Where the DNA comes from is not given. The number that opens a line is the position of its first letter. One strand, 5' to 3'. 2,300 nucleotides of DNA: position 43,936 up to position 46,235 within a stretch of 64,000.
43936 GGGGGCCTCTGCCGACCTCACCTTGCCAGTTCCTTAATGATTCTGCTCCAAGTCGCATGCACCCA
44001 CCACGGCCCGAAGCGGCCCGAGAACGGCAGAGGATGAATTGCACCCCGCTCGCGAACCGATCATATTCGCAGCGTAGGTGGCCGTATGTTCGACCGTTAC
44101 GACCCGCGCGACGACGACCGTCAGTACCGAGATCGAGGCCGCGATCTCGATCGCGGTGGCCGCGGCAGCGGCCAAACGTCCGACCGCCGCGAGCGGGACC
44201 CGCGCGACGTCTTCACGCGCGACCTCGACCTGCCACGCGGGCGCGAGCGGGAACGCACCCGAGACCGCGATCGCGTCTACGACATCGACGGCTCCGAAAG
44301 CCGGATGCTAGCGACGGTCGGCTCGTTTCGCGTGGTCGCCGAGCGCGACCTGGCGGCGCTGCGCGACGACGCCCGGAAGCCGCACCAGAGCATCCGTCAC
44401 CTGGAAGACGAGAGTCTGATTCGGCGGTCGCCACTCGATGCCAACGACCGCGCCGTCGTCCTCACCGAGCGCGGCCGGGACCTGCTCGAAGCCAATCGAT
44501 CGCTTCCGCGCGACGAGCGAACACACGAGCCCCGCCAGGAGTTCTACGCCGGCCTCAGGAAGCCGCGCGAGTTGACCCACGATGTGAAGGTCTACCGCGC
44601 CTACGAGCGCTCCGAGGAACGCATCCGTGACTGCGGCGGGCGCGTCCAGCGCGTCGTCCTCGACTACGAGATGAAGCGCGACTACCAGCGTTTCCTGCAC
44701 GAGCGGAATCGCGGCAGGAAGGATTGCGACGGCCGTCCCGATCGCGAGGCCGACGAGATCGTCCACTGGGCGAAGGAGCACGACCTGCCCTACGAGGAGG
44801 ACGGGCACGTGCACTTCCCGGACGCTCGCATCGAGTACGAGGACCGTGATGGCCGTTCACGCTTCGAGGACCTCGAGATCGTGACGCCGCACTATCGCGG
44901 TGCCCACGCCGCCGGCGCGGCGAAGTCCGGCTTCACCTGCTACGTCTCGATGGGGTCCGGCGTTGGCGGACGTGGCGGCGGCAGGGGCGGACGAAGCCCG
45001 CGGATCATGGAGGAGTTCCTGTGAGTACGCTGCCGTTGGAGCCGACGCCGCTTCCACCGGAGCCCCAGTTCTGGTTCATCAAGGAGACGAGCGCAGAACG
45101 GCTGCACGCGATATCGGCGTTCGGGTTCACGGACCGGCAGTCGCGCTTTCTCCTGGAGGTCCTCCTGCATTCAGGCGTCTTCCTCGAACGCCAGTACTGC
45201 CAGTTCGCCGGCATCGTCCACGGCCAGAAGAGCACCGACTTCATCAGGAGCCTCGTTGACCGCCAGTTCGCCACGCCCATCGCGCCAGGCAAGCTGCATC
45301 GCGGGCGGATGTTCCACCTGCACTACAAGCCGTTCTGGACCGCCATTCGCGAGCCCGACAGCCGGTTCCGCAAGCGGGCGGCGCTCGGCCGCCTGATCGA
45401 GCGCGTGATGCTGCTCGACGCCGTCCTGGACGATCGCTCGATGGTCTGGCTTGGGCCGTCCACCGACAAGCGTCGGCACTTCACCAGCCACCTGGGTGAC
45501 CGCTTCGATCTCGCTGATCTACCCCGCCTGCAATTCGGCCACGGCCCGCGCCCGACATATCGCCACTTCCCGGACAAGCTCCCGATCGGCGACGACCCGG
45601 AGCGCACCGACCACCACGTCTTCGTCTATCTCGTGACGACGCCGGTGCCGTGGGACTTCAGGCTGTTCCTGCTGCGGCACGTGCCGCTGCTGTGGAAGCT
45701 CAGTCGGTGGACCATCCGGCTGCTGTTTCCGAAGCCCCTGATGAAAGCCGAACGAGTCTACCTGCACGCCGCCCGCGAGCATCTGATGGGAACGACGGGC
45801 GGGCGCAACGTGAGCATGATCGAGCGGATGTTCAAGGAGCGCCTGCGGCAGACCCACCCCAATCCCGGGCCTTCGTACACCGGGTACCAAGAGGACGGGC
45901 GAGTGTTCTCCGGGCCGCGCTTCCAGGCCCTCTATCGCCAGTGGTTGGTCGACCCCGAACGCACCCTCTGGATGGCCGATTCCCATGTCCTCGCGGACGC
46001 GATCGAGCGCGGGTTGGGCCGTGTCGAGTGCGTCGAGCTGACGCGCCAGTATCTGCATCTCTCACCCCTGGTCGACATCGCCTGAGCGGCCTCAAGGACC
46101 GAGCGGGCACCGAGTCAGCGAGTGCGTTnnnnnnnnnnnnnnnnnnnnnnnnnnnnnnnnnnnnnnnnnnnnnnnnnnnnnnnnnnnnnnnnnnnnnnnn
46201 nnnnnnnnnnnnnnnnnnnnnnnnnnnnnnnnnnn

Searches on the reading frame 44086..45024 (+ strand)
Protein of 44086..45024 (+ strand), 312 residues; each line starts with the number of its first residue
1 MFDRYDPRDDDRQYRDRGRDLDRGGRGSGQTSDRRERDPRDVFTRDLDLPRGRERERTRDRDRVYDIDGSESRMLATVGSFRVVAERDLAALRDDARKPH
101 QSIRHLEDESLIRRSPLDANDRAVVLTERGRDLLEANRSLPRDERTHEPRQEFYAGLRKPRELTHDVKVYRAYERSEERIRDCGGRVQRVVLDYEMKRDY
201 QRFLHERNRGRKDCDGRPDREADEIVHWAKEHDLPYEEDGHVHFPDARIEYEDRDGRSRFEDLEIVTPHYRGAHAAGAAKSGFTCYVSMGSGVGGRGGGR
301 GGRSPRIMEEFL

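Call 3: search_protein_families(library=pfam, proteins=[window:44086-45024:+], max_evalue=0.1)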
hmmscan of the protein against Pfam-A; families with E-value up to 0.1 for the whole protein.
window:44086-45024:+ (312 aa): 0 families

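Call 42: search_protein_families(library=ncbifam, proteins=[window:44086-45024:+], max_evalue=1)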
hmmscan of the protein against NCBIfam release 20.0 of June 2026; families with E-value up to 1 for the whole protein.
window:44086-45024:+ (312 aa): 1 family
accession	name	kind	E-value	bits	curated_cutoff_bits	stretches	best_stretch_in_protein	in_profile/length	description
NF045593.1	bilirub_TF_BilQ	equivalog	0.081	12.6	125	1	89-140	50-104/135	bilirubin utilization transcriptional regulator BilQ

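Call 43: search_protein_families(library=phrogs, proteins=[window:44086-45024:+], max_evalue=1)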
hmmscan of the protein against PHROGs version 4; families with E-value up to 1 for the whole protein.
window:44086-45024:+ (312 aa): 0 families

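Call 44: search_protein_families(library=padloc, proteins=[window:44086-45024:+], max_evalue=1)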
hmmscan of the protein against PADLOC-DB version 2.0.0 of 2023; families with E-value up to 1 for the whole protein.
window:44086-45024:+ (312 aa): 0 families

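Call 58: search_solved_structures(query=A5, max_evalue=10)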
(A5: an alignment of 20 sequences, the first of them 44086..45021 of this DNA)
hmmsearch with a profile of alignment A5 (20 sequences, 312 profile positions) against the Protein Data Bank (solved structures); distinct sequences matched with E-value up to 10: 14.
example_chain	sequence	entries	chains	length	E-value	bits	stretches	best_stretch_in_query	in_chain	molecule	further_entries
6t4q_SZ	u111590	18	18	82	0.15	14.8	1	71-117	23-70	40S ribosomal protein S25-A | 40S ribosomal protein S25 | Small ribosomal subunit protein eS25A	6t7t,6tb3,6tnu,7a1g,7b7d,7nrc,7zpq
4v92_BZ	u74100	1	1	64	0.16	14.7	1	73-120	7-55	ES25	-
3nrv_A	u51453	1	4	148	0.17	14.6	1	68-150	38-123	Putative transcriptional regulator (MarR/EmrR family)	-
8ut0_AA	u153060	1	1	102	0.19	14.5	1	60-117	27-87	40S ribosomal protein S25-A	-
4u3m_D5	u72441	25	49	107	0.2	14.4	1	59-117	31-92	40S ribosomal protein S25-A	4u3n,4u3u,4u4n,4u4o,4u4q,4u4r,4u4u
6snt_Z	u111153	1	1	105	0.21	14.3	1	59-117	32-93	40S ribosomal protein S25-A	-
3j6x_25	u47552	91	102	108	0.21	14.3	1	59-117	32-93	40S ribosomal protein S25 | 40S ribosomal protein rpS25 (S25e) | 40S ribosomal protein S25-A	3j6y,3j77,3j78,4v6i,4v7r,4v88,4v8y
6wdr_Z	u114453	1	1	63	0.22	14.2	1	73-117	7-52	40S ribosomal protein S25-A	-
6i7o_K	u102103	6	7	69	0.24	14.1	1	73-117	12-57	40S ribosomal protein S25-A | RPS25A isoform 1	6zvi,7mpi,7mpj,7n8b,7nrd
4uer_8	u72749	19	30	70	0.25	14.1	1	73-117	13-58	ES25 | 40S ribosomal protein S25-A | Small ribosomal subunit protein eS25A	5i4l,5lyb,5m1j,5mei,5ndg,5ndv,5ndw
3f3x_A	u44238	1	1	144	0.42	13.3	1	102-143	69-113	Transcriptional regulator, marR family, putative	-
3e6m_A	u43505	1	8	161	0.47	13.2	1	74-135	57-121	MarR family Transcriptional regulator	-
2hr3_A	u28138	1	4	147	0.59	12.8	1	92-145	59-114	Probable transcriptional regulator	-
9j0e_A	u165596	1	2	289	0.72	12.6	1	191-249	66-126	Putative oxidoreductase GLYR1 like protein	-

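Call 60: search_protein_families(library=pfam, alignment_id=A5, max_evalue=1)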
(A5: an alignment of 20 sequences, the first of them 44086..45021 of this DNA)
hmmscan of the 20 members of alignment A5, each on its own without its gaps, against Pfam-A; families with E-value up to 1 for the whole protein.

A. member 1, window:44086-45021:+ (312 aa): 0 families

B. families by the number of members that match (of 20 scanned): 9 families
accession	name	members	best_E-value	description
PF01047.28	MarR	6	0.0072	MarR family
PF14947.12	HTH_45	6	0.066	Winged helix-turn-helix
PF13463.12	HTH_27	5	0.004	Winged helix DNA-binding domain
PF22665.2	DUF6293_C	4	0.09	DUF6293 C-terminal winged helix domain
PF13814.12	Replic_Relax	2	0.097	Replication-relaxation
PF04458.17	DUF505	2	0.11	Protein of unknown function (DUF505)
PF07395.17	Mig-14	1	0.035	Mig-14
PF07941.16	K_channel_TID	1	0.17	Potassium channel Kv1.4 tandem inactivation domain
PF04566.18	RNA_pol_Rpb2_4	1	0.23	RNA polymerase Rpb2, domain 4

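Call 87: search_dna_similar(query=window:44086-45021:+, collection=plasmids, mode=protein, max_evalue=1, max_rows=15)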
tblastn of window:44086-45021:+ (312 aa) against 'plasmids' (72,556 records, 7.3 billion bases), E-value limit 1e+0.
No match.

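Call 95: search_protein_representatives(protein=window:44086-45021:+)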
Query: 312 residues. Proteins with E-value up to 0.001 (for the whole library): 1951; up to 1e-10: 1075; up to 1e-30: 173. The best 150 are listed.
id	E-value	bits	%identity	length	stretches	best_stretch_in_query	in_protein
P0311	9.1e-87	308.0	75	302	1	123-311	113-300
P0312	3.7e-85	302.7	66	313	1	1-255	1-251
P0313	1.6e-77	277.6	69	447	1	65-262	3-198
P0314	6.2e-77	275.7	54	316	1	1-311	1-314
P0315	3.7e-76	273.1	82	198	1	96-248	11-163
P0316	2.1e-75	270.6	58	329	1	6-312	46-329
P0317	3.5e-73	263.4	56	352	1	6-303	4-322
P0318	9.8e-72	258.6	52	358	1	17-306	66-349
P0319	1.9e-70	254.4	68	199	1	1-202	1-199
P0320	4.5e-70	253.1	52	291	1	24-306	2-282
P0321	6.5e-70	252.6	51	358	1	20-303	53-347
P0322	2.0e-69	251.0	48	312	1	5-312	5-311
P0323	2.3e-68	247.5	56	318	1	8-290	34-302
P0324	4.2e-67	243.4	69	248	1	1-186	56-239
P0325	2.0e-66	241.2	48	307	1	5-310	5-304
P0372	1.9e-43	165.7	43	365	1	47-305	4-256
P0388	1.1e-41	159.8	42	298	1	45-306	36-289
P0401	2.4e-39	152.2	42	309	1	17-304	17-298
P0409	1.3e-37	146.5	41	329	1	30-306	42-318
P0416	1.2e-36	143.3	42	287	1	24-296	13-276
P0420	2.6e-36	142.2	43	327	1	34-303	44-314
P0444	9.9e-34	133.7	40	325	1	31-300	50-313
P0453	6.9e-33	131.0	42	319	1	32-299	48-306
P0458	1.9e-32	129.5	39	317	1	16-305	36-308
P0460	2.6e-32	129.1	40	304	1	4-295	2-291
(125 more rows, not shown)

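Call 96: search_protein_families(library=pfam, proteins=[P0458, P0460, P0453, P0444, P0409, P0401, P0388, P0372, P0416, P0420], max_evalue=0.1)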
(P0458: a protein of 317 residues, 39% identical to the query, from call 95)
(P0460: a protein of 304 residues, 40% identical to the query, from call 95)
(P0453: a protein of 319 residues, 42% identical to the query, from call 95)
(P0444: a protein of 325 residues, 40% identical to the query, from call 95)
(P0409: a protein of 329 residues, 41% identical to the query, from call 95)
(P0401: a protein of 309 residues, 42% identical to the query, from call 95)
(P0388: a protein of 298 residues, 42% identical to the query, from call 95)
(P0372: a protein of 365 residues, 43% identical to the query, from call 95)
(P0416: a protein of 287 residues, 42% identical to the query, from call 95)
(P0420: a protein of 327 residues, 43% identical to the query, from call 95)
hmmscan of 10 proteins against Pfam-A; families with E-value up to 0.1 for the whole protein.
P0458 (317 aa): 0 families

P0460 (304 aa): 0 families

P0453 (319 aa): 0 families

P0444 (325 aa): 0 families

P0409 (329 aa): 0 families

P0401 (309 aa): 0 families

P0388 (298 aa): 0 families

P0372 (365 aa): 2 families
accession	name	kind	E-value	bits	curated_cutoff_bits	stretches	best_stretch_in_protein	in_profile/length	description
PF12728.13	HTH_17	-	0.019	15.7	27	0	275-311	15-50/51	Helix-turn-helix domain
PF23359.1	Lsr2_DNA-bd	-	0.026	14.3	26.9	1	178-195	8-25/37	Lsr2 DNA-binding domain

P0416 (287 aa): 0 families

P0420 (327 aa): 0 families

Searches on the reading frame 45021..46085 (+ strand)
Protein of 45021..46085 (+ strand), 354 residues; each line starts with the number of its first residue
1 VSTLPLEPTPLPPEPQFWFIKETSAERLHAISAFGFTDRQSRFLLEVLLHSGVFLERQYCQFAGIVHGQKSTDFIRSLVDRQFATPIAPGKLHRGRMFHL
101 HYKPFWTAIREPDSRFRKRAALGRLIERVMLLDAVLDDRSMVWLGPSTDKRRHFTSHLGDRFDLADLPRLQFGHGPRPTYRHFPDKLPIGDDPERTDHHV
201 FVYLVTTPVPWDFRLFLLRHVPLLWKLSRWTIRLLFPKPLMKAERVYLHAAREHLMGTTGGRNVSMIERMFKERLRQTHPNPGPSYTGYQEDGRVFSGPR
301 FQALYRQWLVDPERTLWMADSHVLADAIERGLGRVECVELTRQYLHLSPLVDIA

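Call 3: search_protein_families(library=pfam, proteins=[window:45021-46085:+], max_evalue=0.1)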
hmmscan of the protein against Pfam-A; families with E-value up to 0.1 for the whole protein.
window:45021-46085:+ (354 aa): 0 families

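Call 42: search_protein_families(library=ncbifam, proteins=[window:45021-46085:+], max_evalue=1)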
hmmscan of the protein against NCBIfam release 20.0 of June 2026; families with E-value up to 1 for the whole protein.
window:45021-46085:+ (354 aa): 0 families

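Call 43: search_protein_families(library=phrogs, proteins=[window:45021-46085:+], max_evalue=1)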
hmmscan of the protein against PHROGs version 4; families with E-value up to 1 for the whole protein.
window:45021-46085:+ (354 aa): 0 families

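Call 44: search_protein_families(library=padloc, proteins=[window:45021-46085:+], max_evalue=1)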
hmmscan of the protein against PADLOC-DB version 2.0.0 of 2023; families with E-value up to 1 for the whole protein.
window:45021-46085:+ (354 aa): 0 families

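Call 45: search_solved_structures(query=window:45021-46085:+, max_evalue=10)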
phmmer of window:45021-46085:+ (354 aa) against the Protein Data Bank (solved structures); distinct sequences matched with E-value up to 10: 0.

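Call 59: search_solved_structures(query=A4, max_evalue=10)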
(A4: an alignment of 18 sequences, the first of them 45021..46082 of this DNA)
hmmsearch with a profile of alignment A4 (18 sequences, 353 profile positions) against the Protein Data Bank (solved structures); distinct sequences matched with E-value up to 10: 1.
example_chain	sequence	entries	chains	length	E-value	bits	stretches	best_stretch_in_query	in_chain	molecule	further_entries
1joc_A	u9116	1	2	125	0.42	12.8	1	261-333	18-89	Early Endosomal Autoantigen 1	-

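Call 61: search_protein_families(library=pfam, alignment_id=A4, max_evalue=1)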
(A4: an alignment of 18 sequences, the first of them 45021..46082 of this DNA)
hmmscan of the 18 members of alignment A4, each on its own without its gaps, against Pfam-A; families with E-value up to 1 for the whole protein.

A. member 1, window:45021-46082:+ (354 aa): 0 families

B. families by the number of members that match (of 18 scanned): 0 families

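Call 62: find_homologous_proteins(query=A4, max_evalue=0.001)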
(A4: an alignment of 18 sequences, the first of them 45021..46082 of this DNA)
Query A4 (18 sequences) (354 aa, profile of the alignment): 1669 proteins with E <= 0.001 among 8000 candidates; the best 120 are listed.
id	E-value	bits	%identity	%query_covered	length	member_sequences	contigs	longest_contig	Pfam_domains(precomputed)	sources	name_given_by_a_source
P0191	9.1e-207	704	65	99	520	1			-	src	-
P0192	2.1e-203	693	65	97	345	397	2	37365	-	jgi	jgi:hypothetical protein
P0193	8.3e-203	691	65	97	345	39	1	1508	-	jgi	-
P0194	4.7e-202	689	65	97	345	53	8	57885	-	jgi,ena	-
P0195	8.4e-202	688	65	97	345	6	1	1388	-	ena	-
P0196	2.4e-201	686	64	97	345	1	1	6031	-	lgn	-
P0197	4.3e-201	685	66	97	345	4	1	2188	-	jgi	jgi:hypothetical protein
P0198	4.6e-200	682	67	97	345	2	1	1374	-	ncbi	-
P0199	4.7e-200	682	64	97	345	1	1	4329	-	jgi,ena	-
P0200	5.3e-200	682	65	97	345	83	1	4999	-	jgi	-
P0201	1.8e-199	680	64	97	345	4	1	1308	-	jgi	jgi:hypothetical protein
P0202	2.5e-199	680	66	97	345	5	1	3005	-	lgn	-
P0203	3.8e-199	679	64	97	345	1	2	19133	-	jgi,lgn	jgi:hypothetical protein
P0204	4.8e-199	679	64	97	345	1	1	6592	-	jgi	jgi:hypothetical protein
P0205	5.0e-199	679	65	97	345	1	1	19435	-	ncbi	-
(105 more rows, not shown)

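Call 70: predict_structure(alignment_id=A6)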
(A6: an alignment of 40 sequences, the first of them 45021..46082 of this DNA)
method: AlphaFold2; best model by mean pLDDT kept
length: 354 residues; sequences in the alignment: 40
mean_pLDDT: 82.1   pTM: 0.83
mean pLDDT of the five models: 82.1, 73.1, 67.3, 64.2, 63.7
residues with pLDDT >= 90: 122; 70-90: 171; 50-70: 40; < 50: 21
segments of 3 or more residues with pLDDT < 50: 1-4, 10-16, 91-93, 348-354
pLDDT, mean of each block of 10 residues (from residue 1): 49 54 91 89 90 76 63 81 76 60 87 69 80 88 91 89 88 81 89 88 93 94 93 92 95 79 81 90 86 84 92 88 92 94 57 43
secondary structure, 60 per line:
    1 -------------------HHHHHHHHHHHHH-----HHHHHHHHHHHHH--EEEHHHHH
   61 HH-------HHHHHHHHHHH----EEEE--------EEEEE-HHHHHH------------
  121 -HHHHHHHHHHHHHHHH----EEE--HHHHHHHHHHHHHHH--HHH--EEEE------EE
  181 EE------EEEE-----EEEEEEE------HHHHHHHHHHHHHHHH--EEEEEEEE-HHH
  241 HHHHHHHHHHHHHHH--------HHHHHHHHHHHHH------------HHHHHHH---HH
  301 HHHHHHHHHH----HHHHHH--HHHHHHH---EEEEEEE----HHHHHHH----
elements in order: H20-32 H38-50 E53-55 H56-62 H70-80 E85-88 E97-101 H103-108 H122-137 E142-144 H147-161 E169-172 E179-182 E189-192 E198-204 H211-226 E229-236 H238-255 H264-276 H289-295 H299-310 H315-320 H323-329 E333-339 H344-350

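Call 73: fold_search(model_id=the predicted structure, library=pdb)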
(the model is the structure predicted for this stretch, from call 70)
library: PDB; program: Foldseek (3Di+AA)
matches with E <= 10: 330; with E <= 0.001: 0
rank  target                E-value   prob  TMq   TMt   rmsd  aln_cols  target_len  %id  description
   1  8za5_B                7.5e-02  0.82  0.18  0.38  10.7       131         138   14  Crystal structure of HsmR (released 2025-10-29)
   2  5aip_A                8.4e-02  0.87  0.19  0.41  12.8       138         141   15  Crystal structure of NadR in complex with 4-hydroxyphenylacetate (released 2016-03-02)
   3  7fig_A                8.4e-02  0.11  0.15  0.15  22.7       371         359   11  luteinizing hormone/choriogonadotropin receptor(S277I)-chorionic gonadotropin-Gs complex (released 2021-09-29)
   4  2nyx_B                1.2e-01  0.84  0.20  0.39  12.1       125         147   16  Crystal structure of RV1404 from Mycobacterium tuberculosis (released 2006-12-05)
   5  4rbr_A                1.5e-01  0.85  0.19  0.43  10.7       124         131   14  Crystal structure of Repressor of Toxin (Rot), a central regulator of Staphylococcus aureus virulence (released 2014-11-05)
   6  4xrf                  1.7e-01  0.75  0.19  0.40  10.1       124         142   20  Crystal structure of MepR like protein complexed with pseudoligands (released 2016-02-10)
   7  1s3j_A                1.7e-01  0.75  0.19  0.38  11.3       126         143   11  X-ray crystal structure of YusO protein from Bacillus subtilis (released 2004-04-13)
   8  5x80_A                1.7e-01  0.60  0.17  0.35  11.8       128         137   19  CRYSTAL STRUCTURE OF MYCOBACTERIUM TUBERCULOSIS MARR FAMILY PROTEIN RV2887 COMPLEX WITH SALICYLIC ACID (released 2017-08-09)
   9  8zde_F                1.9e-01  0.72  0.19  0.42  11.1       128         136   15  Crystal structure of HsmR with DNA bound (released 2025-11-05)
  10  5x80_B                2.9e-01  0.41  0.18  0.38  12.1       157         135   16  CRYSTAL STRUCTURE OF MYCOBACTERIUM TUBERCULOSIS MARR FAMILY PROTEIN RV2887 COMPLEX WITH SALICYLIC ACID (released 2017-08-09)
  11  9m8v_B                2.9e-01  0.10  0.14  0.20  20.5       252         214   13  dimer-GPR3-Gs complex (released 2025-09-24)
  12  5x7z                  3.3e-01  0.41  0.17  0.39  10.3       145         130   18  CRYSTAL STRUCTURE OF MYCOBACTERIUM TUBERCULOSIS MARR FAMILY PROTEIN RV2887 COMPLEX WITH P-AMINOSALICYLIC ACID (released 2017-08-09)
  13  8zde_B                3.5e-01  0.57  0.19  0.39  11.1       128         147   15  Crystal structure of HsmR with DNA bound (released 2025-11-05)
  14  3q5f_B                3.7e-01  0.47  0.18  0.37  11.1       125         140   16  Crystal structure of the Salmonella transcriptional regulator SlyA in complex with DNA (released 2011-05-04)
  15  3q5f_A                3.7e-01  0.47  0.18  0.37  11.1       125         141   16  Crystal structure of the Salmonella transcriptional regulator SlyA in complex with DNA (released 2011-05-04)
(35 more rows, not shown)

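Call 88: search_dna_similar(query=window:45021-46082:+, collection=plasmids, mode=protein, max_evalue=1, max_rows=15)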
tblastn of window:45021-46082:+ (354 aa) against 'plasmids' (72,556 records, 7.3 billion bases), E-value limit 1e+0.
No match.

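Call 102: fold_search(model_id=the predicted structure, library=viral)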
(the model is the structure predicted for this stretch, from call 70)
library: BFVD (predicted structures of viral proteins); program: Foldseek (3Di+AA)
matches with E <= 10: 282; with E <= 0.001: 1
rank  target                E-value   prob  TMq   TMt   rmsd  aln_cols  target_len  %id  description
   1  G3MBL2                6.5e-04  1.00  0.40  0.49   8.0       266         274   10  Gp146 [Bacillus phage G]
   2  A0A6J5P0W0            4.3e-02  0.38  0.15  0.20  17.7       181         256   11  HTH_XRE domain containing protein [uncultured Caudovirales phage]
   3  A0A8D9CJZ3            1.0e-01  0.23  0.14  0.14  13.4       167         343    7  Putative nuclease OPG089 [Ectromelia virus]
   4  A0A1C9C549            1.6e-01  0.20  0.17  0.24  15.2       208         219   11  Putative Kila-N domain-containing protein [Heterosigma akashiwo virus 01]
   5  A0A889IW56            2.1e-01  0.16  0.13  0.09  14.6       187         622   13  Thymidine kinase [Otarine gammaherpesvirus 4]
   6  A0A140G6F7            2.4e-01  0.09  0.14  0.13  19.9       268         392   12  RecB-like exonuclease [Arthrobacter phage KellEzio]
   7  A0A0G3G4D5            2.5e-01  0.15  0.14  0.12  13.6       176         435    8  Putative nuclease OPG089 [Raccoon poxvirus]
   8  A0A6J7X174            2.8e-01  0.13  0.18  0.23  23.8       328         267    7  Uncharacterized protein [uncultured Caudovirales phage]
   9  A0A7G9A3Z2            2.9e-01  0.05  0.12  0.14  20.3       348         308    9  Uncharacterized protein [Bacteriophage sp.]
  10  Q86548                3.1e-01  0.20  0.14  0.12  12.6       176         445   10  Thymidine kinase [Bovine herpesvirus 4]
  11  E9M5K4                3.3e-01  0.28  0.17  0.12  10.5       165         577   15  Thymidine kinase [Cricetid gammaherpesvirus 2]
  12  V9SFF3                3.3e-01  0.23  0.14  0.21  10.5        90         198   22  DNA-directed RNA polymerase subunit RPB5 [Tunisvirus fontaine2]
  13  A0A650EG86            3.4e-01  0.12  0.12  0.10  13.4       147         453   11  (no name in the UniProt tables at hand)
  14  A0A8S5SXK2            3.6e-01  0.09  0.14  0.13  18.2       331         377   10  Uncharacterized protein [Siphoviridae sp. ctZHD14]
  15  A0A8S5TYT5            4.5e-01  0.30  0.14  0.20   9.7        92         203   15  Uncharacterized protein [Siphoviridae sp. ctnPP24]
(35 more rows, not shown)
